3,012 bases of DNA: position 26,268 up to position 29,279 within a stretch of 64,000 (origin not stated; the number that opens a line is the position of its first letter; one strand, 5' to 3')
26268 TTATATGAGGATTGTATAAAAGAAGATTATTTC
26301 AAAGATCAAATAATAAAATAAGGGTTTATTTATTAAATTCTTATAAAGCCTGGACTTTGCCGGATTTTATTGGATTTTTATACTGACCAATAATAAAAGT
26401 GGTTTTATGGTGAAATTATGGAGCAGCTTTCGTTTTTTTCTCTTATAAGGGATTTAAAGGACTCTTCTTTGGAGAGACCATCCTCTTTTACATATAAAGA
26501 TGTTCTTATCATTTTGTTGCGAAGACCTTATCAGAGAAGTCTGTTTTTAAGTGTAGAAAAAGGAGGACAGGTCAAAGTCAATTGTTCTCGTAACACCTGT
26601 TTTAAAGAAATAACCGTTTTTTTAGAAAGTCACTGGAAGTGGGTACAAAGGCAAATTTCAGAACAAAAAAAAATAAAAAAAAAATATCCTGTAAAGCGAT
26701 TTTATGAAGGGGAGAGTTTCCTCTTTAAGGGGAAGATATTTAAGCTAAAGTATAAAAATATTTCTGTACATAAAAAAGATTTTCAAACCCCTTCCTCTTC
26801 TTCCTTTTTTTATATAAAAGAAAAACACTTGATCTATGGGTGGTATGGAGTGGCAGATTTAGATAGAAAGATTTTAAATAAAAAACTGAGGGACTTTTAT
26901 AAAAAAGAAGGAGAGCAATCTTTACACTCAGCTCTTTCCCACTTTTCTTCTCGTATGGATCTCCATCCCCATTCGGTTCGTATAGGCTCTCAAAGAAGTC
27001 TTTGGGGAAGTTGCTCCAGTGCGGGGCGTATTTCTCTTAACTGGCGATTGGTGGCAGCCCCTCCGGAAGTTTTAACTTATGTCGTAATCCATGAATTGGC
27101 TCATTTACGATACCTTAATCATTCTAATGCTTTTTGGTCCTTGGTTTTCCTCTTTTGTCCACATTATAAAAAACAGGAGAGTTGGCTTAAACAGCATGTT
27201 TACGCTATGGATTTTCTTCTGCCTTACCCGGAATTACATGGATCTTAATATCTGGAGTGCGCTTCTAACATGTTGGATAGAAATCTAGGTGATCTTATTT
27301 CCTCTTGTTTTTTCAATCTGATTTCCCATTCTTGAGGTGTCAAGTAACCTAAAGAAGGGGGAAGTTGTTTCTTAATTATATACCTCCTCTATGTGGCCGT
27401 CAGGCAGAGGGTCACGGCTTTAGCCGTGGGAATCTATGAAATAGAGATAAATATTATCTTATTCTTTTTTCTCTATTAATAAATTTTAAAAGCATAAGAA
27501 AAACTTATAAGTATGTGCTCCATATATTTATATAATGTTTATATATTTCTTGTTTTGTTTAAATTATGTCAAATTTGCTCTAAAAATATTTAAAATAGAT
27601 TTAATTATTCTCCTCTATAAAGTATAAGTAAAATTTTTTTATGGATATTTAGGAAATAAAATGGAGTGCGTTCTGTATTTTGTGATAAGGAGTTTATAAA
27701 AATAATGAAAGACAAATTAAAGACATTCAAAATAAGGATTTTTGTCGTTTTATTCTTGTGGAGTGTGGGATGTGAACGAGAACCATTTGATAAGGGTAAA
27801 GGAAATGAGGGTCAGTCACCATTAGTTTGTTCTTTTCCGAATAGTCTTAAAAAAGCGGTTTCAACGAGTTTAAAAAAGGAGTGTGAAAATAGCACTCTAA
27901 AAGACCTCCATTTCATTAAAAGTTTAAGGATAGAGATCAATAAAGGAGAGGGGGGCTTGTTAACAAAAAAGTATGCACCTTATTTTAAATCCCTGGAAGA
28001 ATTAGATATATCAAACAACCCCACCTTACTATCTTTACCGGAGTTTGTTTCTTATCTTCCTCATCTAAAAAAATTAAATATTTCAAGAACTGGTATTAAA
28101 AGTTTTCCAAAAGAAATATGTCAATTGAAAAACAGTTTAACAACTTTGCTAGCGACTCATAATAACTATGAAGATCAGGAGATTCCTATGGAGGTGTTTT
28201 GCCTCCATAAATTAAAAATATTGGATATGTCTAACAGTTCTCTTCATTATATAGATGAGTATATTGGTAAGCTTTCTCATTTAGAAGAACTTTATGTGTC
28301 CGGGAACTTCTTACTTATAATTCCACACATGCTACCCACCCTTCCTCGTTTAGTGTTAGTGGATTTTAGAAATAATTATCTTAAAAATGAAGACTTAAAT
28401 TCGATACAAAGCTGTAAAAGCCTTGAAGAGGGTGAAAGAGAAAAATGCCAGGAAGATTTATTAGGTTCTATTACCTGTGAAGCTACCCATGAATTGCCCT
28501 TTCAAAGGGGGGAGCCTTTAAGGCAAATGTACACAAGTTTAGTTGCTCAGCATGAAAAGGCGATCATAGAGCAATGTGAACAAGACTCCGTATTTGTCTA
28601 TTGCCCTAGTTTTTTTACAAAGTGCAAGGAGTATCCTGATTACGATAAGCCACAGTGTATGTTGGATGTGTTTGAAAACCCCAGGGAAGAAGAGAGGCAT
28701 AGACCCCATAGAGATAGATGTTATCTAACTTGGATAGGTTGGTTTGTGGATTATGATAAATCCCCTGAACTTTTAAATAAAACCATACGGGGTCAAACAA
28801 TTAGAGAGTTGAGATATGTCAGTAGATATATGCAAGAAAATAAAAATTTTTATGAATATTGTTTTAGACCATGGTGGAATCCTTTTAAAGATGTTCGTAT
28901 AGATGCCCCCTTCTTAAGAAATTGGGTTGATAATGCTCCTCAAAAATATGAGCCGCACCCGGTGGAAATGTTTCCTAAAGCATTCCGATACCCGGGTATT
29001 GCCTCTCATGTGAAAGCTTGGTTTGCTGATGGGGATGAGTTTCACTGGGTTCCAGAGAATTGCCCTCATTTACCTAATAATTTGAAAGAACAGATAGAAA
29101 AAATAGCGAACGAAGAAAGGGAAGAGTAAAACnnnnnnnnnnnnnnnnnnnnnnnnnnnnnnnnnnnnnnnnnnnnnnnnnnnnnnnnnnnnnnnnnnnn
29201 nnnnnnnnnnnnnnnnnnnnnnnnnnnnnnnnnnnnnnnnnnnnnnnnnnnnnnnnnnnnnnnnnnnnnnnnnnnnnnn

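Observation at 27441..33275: An AT-rich three-gene envelope module of unknown function is the best candidate for an undescribed system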

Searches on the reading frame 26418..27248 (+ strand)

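Call 3: search_protein_families(library=pfam, proteins=[window:26418-27248:+], max_evalue=0.1)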
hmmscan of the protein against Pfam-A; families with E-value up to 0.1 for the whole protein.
window:26418-27248:+ (276 aa): 5 families
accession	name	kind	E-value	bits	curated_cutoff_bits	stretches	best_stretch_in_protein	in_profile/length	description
PF01863.23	YgjP-like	-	8.1e-50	170.1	26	1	41-260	2-207/207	YgjP-like, metallopeptidase domain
PF10263.15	SprT-like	-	0.018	15.3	25.6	1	193-231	30-73/108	SprT-like family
PF06167.18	Peptidase_M90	-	0.04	13.9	26.2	1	184-230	108-157/243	Glucose-regulated metallo-peptidase M90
PF08325.16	WLM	-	0.041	14.4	26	1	218-243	82-107/190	WLM domain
PF00413.30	Peptidase_M10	-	0.072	13.4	24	0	219-253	108-142/159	Matrixin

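Call 4: search_protein_families(library=ncbifam, proteins=[window:26418-27248:+], max_evalue=0.1)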
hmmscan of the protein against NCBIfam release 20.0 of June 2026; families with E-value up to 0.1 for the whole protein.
window:26418-27248:+ (276 aa): 0 families

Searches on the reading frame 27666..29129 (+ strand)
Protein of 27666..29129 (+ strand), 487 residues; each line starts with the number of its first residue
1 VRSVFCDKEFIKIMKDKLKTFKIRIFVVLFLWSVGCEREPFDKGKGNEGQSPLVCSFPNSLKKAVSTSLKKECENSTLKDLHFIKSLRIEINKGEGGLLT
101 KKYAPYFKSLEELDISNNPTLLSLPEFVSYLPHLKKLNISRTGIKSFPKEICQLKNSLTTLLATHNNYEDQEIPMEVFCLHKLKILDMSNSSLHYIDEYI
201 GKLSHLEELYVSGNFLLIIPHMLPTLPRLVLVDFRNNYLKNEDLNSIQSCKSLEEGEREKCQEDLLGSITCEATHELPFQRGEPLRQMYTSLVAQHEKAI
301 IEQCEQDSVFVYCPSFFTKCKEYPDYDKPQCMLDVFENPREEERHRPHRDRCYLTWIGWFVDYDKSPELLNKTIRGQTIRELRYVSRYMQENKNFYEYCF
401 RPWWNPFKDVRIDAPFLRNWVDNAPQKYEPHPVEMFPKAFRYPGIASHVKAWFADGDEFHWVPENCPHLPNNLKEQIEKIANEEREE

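Call 3: search_protein_families(library=pfam, proteins=[window:27666-29129:+], max_evalue=0.1)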
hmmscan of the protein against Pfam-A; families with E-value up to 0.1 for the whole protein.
window:27666-29129:+ (487 aa): 7 families
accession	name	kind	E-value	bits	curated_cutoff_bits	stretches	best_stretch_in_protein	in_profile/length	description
PF23598.1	LRR_14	-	7.8e-11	41.8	40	2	128-210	43-120/353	Leucine-rich repeat region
PF13855.12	LRR_8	-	2.2e-10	40.6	27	2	109-167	2-60/61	Leucine rich repeat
PF12799.13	LRR_4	-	1.3e-09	38.4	27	3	108-147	1-39/44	Leucine Rich repeats (2 copies)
PF00560.39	LRR_1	-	5.4e-07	28.9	20.6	0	109-129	1-21/23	Leucine Rich Repeat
PF24048.1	LRR_NXF1-5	-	0.0092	16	30.5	0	108-167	54-115/142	NXF1/2/3/5 leucine-rich repeat domain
PF25013.1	LRR_Zer-1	-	0.0093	16.6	27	0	122-148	76-102/137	Zer-1-like, Leucine-rich repeats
PF23286.1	LRR_13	-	0.017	15.3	30.1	0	106-143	128-164/210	Disease resistance protein RPS4B-like, leucine-rich repeats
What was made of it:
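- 27705..29129 (+): Gene 1: exported LRR lipoprotein, 474 aa (NCBI MDE0119535). Signal peptide plus lipobox Cys23 (27705-27773); disordered tether, residues 24-40; LRR solenoid, residues about 65-240 (27897-28424); helical Cys-rich C-domain, residues 241-474 (28425-29126). Pfam LRR_8, LRR_4 and LRR_14 score above their cut-offs (call 3).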

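Call 4: search_protein_families(library=ncbifam, proteins=[window:27666-29129:+], max_evalue=0.1)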
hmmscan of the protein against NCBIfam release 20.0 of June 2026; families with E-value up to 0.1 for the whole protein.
window:27666-29129:+ (487 aa): 4 families
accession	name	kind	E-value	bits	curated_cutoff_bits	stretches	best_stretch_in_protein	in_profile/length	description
NF041381.1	XopAC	subfamily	1.2e-15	57.2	450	2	108-215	89-194/451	XopAC/AvrAC family type III secretion system effector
NF041400.1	XopAE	equivalog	8.2e-13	48.1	600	1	108-254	19-164/478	type III secretion system effector XopAE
NF047464.1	FibnectbindLIC11051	equivalog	8.6e-08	31.1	1000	2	106-157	395-445/685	LIC_11051 family fibronectin-binding protein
NF041351.1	XopL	equivalog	3.6e-07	29.3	500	1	107-253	96-252/497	type III secretion system leucine-rich repeat domain-containing effector XopL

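Call 11: find_homologous_proteins(query=window:27666-29129:+, max_evalue=0.001)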
Query window:27666-29129:+ (487 aa): 81 proteins with E <= 0.001 among 4719 candidates.
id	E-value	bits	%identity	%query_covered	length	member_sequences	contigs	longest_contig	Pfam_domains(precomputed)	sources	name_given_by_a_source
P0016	0.0e+0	1119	100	97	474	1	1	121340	PF23598.2,PF00560.40,PF12799.14,PF13855.13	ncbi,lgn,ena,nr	ncbi:MAG: leucine-rich repeat domain-containing protein [Bdellovibrionales bacterium]|nr:leucine-ric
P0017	2.1e-242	823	76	96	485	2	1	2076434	PF23598.2,PF00560.40,PF12799.14,PF13855.13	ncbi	-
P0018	5.8e-198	677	64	95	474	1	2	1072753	PF23598.2,PF00560.40,PF12799.14,PF13855.13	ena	-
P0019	3.9e-190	651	62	97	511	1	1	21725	PF23598.2,PF13855.13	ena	-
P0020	2.0e-151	523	55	89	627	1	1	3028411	PF23598.2,PF13855.13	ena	-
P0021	2.9e-149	516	52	94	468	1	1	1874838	PF23598.2,PF00560.40,PF12799.14,PF13855.13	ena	-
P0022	2.3e-144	500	56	84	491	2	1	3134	PF23598.2,PF00560.40,PF12799.14,PF13855.13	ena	-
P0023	5.2e-137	476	55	88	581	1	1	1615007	PF23598.2,PF00560.40,PF12799.14,PF13855.13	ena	-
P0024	2.8e-121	424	64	61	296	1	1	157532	-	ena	-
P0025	2.1e-119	417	48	88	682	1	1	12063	PF23598.2,PF12799.14,PF13855.13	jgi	-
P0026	6.2e-119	416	49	88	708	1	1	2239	PF23598.2,PF12799.14,PF13855.13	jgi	-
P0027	1.2e-107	379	45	96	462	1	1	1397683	PF12799.14,PF13855.13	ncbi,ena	-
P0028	3.3e-106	374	43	94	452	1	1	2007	PF23598.2,PF00560.40,PF12799.14,PF13855.13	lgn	-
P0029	3.3e-106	374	46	88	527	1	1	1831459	PF00560.40,PF12799.14,PF13855.13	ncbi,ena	-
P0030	9.7e-104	366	41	95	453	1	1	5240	PF23598.2,PF00560.40,PF12799.14,PF13855.13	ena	-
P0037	4.3e-75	271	42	72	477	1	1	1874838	PF23598.2,PF13516.13,PF00560.40,PF12799.14,PF13855.13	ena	-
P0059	3.3e-49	186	37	68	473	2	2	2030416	PF23598.2,PF00560.40,PF12799.14,PF13855.13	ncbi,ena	-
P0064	1.1e-41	161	32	71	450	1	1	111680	PF23598.2,PF00560.40,PF12799.14,PF13855.13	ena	-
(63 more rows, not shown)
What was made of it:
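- The nearest LRR matches outside the family are eukaryotic (call 11).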

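Call 36: predict_structure(alignment_id=A2)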
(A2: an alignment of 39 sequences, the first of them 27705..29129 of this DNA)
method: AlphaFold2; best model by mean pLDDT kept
length: 474 residues; sequences in the alignment: 39
mean_pLDDT: 87.2   pTM: 0.82
mean pLDDT of the five models: 87.2, 86.5, 86.1, 85.6, 82.7
residues with pLDDT >= 90: 308; 70-90: 103; 50-70: 44; < 50: 19
segments of 3 or more residues with pLDDT < 50: 25-37, 389-391
pLDDT, mean of each block of 10 residues (from residue 1): 71 79 46 49 95 95 93 96 94 97 97 97 98 97 98 97 97 98 96 98 94 96 92 95 91 87 83 96 94 85 92 92 83 88 94 95 94 82 58 52 58 85 86 77 83 92 91 69
secondary structure, 60 per line:
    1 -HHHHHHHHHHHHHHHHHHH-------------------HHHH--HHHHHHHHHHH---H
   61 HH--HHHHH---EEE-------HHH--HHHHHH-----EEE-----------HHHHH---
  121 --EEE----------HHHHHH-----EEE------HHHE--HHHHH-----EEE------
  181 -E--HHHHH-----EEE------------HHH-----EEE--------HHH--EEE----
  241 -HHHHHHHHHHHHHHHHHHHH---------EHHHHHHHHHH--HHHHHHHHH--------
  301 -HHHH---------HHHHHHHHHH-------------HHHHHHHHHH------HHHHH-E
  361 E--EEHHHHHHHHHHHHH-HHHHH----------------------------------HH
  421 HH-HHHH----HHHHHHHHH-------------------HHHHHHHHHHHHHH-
elements in order: H2-20 H40-43 H46-56 H65-69 E73-75 H88-93 E99-101 H113-117 E123-125 H136-141 E147-149 H162-166 E172-174 H185-189 E195-197 E218-220 E234-236 H242-261 H272-281 H284-292 H302-305 H315-324 H338-347 H354-358 H366-378 H380-384 H419-422 H424-427 H432-440 H460-473
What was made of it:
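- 27705..29129 (+): AF2 pLDDT 87, pTM 0.82 (call 36).
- On LRR proteins (Pfam LRR_8 / LRR_4 / LRR_14): The AF2 model has pLDDT 92-98 over residues 45-250, with 8 short strands at a spacing of about 24 residues (call 36).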

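Call 39: fold_search(model_id=the predicted structure, library=pdb)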
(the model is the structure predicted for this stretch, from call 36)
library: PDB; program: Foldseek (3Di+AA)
matches with E <= 10: 912; with E <= 0.001: 234
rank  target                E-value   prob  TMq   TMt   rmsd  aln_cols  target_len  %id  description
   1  4u06                  8.9e-07  1.00  0.26  0.36   3.7       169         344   28  Structure of Leptospira interrogans LRR protein LIC10831 (released 2015-06-03)
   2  4r5c                  1.8e-06  1.00  0.33  0.49   4.8       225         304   26  Crystal structure of computational designed leucine rich repeats DLRR_E in space group of P212121 (released 2015-01-07)
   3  8glv_Eb               2.5e-06  1.00  0.25  0.09   1.6       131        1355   31  96-nm repeat unit of doublet microtubules from Chlamydomonas reinhardtii flagella (released 2023-05-31)
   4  7e5b_B                2.7e-06  1.00  0.30  0.50   4.8       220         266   23  Crystal structure of ASC PYD Domain and Rb-B7 (released 2022-03-02)
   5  4fho_B                2.7e-06  1.00  0.31  0.57   4.6       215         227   20  Crystal structure of an internalin C2 (inlC2) from Listeria monocytogenes str. 4b F2365 at 1.90 A resolution (released 2012-07-11)
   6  4r58_A                2.9e-06  1.00  0.30  0.57   5.1       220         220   22  Crystal structure of computational designed leucine rich repeats DLRR_A in space group P21 (released 2015-01-14)
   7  4r6f                  2.9e-06  1.00  0.28  0.39   6.2       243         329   22  Crystal structure of computational designed protein DLRR_I (released 2015-01-07)
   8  9btn_A                4.7e-06  1.00  0.30  0.29   3.2       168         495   25  Structure of human SHOC2 in complex with a cyclic peptide (released 2025-04-02)
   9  9o65_A                4.7e-06  1.00  0.26  0.27   4.1       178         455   24  Cryo-EM structure of SHOC2-KRAS-PP1CA (SKP) complex (released 2026-01-21)
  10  3rfs_A                5.0e-06  1.00  0.31  0.52   4.8       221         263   24  Design of a binding scaffold based on variable lymphocyte receptors of jawless vertebrates by module engineering (released 2012-03-14)
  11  6fnw                  5.2e-06  1.00  0.25  0.28   8.3       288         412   19  Structure of a volume-regulated anion channel of the LRRC8 family (released 2018-05-16)
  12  7upi_C                5.8e-06  1.00  0.29  0.28   3.0       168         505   24  Cryo-EM structure of SHOC2-PP1c-MRAS holophosphatase complex (released 2022-05-04)
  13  4u08_A                6.1e-06  1.00  0.29  0.35   3.5       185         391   23  Structure of Leptospira interrogans LRR protein LIC11098 (released 2015-06-03)
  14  6ka7_A                6.1e-06  1.00  0.28  0.50   5.3       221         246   22  The complex structure of Human IgG Fc and its binding Repebody (released 2020-06-24)
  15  9ijj_4X               6.1e-06  1.00  0.25  0.17  16.4       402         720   17  In situ structure of the central apparatus in mouse sperm axoneme. (released 2025-06-04)
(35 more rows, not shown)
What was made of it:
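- On LRR proteins (Pfam LRR_8 / LRR_4 / LRR_14): Foldseek gives probability 1.0 to LRR structures (call 39).
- Closest known: Bacterial LRR surface proteins and lipoproteins. Same: These are the best Foldseek hits (E about 1e-6, probability 1.0; call 39).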

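Call 45: find_encoding_contigs(protein=P0037, flank=7000, max_places=1)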
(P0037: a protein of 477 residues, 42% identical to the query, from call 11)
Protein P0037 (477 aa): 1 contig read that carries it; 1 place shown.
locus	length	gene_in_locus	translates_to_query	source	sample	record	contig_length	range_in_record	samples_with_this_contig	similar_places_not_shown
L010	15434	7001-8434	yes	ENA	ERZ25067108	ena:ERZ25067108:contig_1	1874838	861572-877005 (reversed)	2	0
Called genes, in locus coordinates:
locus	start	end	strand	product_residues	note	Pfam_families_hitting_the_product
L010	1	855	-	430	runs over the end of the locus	PF02812:ELFV_dehydrog_N, PF00208:ELFV_dehydrog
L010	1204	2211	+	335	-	-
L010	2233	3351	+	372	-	PF16697:Yop-YscD_cpl, PF00498:FHA, PF00990:GGDEF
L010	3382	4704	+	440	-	PF13638:PIN_4, PF02562:PhoH, PF13604:AAA_30 (faint)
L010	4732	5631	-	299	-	PF00126:HTH_1, PF03466:LysR_substrate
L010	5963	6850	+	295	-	-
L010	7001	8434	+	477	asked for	PF12799:LRR_4 (faint), PF23598:LRR_14 (faint), PF13855:LRR_8 (faint), PF00560:LRR_1 (faint), PF13516:LRR_6 (faint)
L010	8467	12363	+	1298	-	-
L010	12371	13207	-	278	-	PF03618:Kinase-PPPase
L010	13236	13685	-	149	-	-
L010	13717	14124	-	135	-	PF01029:NusB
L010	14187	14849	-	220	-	-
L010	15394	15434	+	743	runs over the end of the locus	-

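Call 46: find_encoding_contigs(protein=P0059, flank=7000, max_places=1)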
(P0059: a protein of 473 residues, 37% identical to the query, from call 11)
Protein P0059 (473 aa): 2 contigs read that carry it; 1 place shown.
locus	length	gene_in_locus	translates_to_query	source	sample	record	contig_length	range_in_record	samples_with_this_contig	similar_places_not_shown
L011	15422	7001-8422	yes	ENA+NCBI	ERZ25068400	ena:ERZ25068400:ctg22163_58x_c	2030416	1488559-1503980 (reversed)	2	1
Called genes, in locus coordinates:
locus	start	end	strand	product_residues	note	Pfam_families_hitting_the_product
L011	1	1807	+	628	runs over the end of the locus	PF02518:HATPase_c (weak), PF13589:HATPase_c_3, PF01119:DNA_mis_repair, PF08676:MutL_C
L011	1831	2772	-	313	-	-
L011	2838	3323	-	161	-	-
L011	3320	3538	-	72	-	-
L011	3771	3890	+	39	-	-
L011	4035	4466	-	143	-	-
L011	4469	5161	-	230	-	PF13409:GST_N_2 (weak), PF13417:GST_N_3, PF04399:Glutaredoxin2_C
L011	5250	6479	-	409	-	PF07719:TPR_2 (faint), PF13424:TPR_12 (faint), PF00486:Trans_reg_C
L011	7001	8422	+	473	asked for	PF13855:LRR_8 (faint), PF00560:LRR_1 (faint), PF23598:LRR_14 (weak), PF12799:LRR_4 (weak)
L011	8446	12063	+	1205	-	-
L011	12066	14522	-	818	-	PF02190:LON_substr_bdg, PF13191:AAA_16 (faint), PF00004:AAA, PF07724:AAA_2 (weak), PF07728:AAA_5, PF22667:Lon_lid, PF05362:Lon_C, PF13541:ChlI, +1 more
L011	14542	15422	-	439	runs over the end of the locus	PF06689:zf-C4_ClpX, PF05496:RuvB_N (faint), PF00004:AAA, PF07724:AAA_2, PF07728:AAA_5 (weak), PF10431:ClpB_D2-small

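Call 47: find_encoding_contigs(protein=P0064, flank=7000, max_places=1)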
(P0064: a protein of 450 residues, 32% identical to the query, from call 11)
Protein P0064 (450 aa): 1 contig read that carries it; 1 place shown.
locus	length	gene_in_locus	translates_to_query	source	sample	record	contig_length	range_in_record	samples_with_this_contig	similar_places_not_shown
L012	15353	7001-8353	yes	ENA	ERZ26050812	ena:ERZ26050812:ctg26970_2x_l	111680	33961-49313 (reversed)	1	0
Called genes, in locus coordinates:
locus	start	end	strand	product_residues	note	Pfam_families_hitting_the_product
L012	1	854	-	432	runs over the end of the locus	-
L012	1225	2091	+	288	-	PF00226:DnaJ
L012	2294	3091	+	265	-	PF02618:YceG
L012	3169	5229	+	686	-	PF00009:GTP_EFTU, PF22042:EF-G_D2, PF03144:GTP_EFTU_D2, PF14492:EFG_III, PF16658:RF3_C (weak), PF03764:EFG_IV, PF00679:EFG_C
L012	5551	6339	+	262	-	PF01170:UPF0020 (faint), PF01555:N6_N4_Mtase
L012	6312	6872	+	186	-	-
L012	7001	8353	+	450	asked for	PF12799:LRR_4 (faint), PF23598:LRR_14 (faint), PF13855:LRR_8 (faint), PF00560:LRR_1 (faint)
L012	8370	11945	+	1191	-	-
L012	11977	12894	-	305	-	PF09516:RE_CfrBI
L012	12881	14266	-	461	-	PF03130:HEAT_PBS (faint), PF13646:HEAT_2, PF01555:N6_N4_Mtase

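Call 55: search_protein_families(library=padloc, proteins=[window:27705-29129:+], max_evalue=0.1)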
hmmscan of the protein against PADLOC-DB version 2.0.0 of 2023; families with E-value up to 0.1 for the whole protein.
window:27705-29129:+ (474 aa): 0 families

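Call 70: find_related_loci(query=A2, collection=metagenome_contigs, flank=6000)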
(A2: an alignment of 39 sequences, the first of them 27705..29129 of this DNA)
Query A2 (474 aa) in metagenome_contigs; peptide patterns used: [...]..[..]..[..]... (x = any residue, [..] = any of these).
204 stretches matched a pattern, but none encodes a relative of the query by tblastn (E <= 1e-3).

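Call 72: search_protein_families(library=phrogs, proteins=[window:27705-29129:+], max_evalue=0.01)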
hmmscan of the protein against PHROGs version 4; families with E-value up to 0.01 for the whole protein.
window:27705-29129:+ (474 aa): 1 family
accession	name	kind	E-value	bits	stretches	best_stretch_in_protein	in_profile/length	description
phrog_6688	-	unknown function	6e-16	59.2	1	95-234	534-669/681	-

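Call 84: search_protein_families(library=pfam, proteins=[L010:5963-6850:+], max_evalue=0.01)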
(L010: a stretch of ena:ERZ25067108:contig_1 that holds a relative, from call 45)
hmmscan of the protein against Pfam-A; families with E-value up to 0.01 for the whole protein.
L010:5963-6850:+ (295 aa): 0 families

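Call 94: fold_search(model_id=the predicted structure, library=viral)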
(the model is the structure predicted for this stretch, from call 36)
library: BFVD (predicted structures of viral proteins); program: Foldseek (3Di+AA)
matches with E <= 10: 242; with E <= 0.001: 46
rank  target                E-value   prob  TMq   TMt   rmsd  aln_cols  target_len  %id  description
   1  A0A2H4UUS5            8.3e-08  1.00  0.28  0.36  16.0       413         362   12  Leucine rich repeat protein [Bodo saltans virus]
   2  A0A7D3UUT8            4.8e-07  1.00  0.25  0.30   7.2       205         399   24  Leucine-rich repeat protein [Fadolivirus FV1/VV64]
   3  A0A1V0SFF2            7.0e-07  1.00  0.28  0.29  17.1       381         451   19  Leucine-rich repeat protein [Hokovirus HKV1]
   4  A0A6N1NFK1            7.8e-07  1.00  0.26  0.36   9.9       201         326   21  Leucine rich repeat protein [Tupanvirus deep ocean]
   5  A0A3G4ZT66            9.2e-07  1.00  0.31  0.54   6.1       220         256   24  Uncharacterized protein [Barrevirus sp.]
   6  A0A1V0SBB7            1.1e-06  1.00  0.30  0.43   3.1       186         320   26  Leucine-rich repeat protein [Catovirus CTV1]
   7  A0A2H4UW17            1.5e-06  1.00  0.27  0.45   5.4       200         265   21  Leucine rich repeat protein [Bodo saltans virus]
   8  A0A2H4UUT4            1.6e-06  1.00  0.30  0.71   3.7       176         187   24  Leucine rich repeat protein [Bodo saltans virus]
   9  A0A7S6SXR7            2.4e-06  1.00  0.32  0.37  23.5       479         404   17  (no name in the UniProt tables at hand)
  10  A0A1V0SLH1            2.5e-06  1.00  0.26  0.24   5.0       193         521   21  F-box/leucine-rich repeat protein [Klosneuvirus KNV1]
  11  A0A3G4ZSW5            2.8e-06  1.00  0.29  0.39   6.3       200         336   18  Leucine-rich repeat protein [Barrevirus sp.]
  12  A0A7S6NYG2            3.1e-06  1.00  0.26  0.30  18.1       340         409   17  Disease resistance R13L4/SHOC-2-like LRR domain-containing protein [Bathycoccus sp. RCC716 virus 2]
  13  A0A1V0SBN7            3.5e-06  1.00  0.22  0.78   2.9       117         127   32  Leucine-rich repeat protein [Catovirus CTV1]
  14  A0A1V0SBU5            3.7e-06  1.00  0.29  0.56   3.4       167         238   29  Leucine-rich repeat protein [Catovirus CTV1]
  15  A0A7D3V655            4.1e-06  1.00  0.27  0.38   5.1       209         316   22  Leucine-rich repeat protein [Fadolivirus 2]
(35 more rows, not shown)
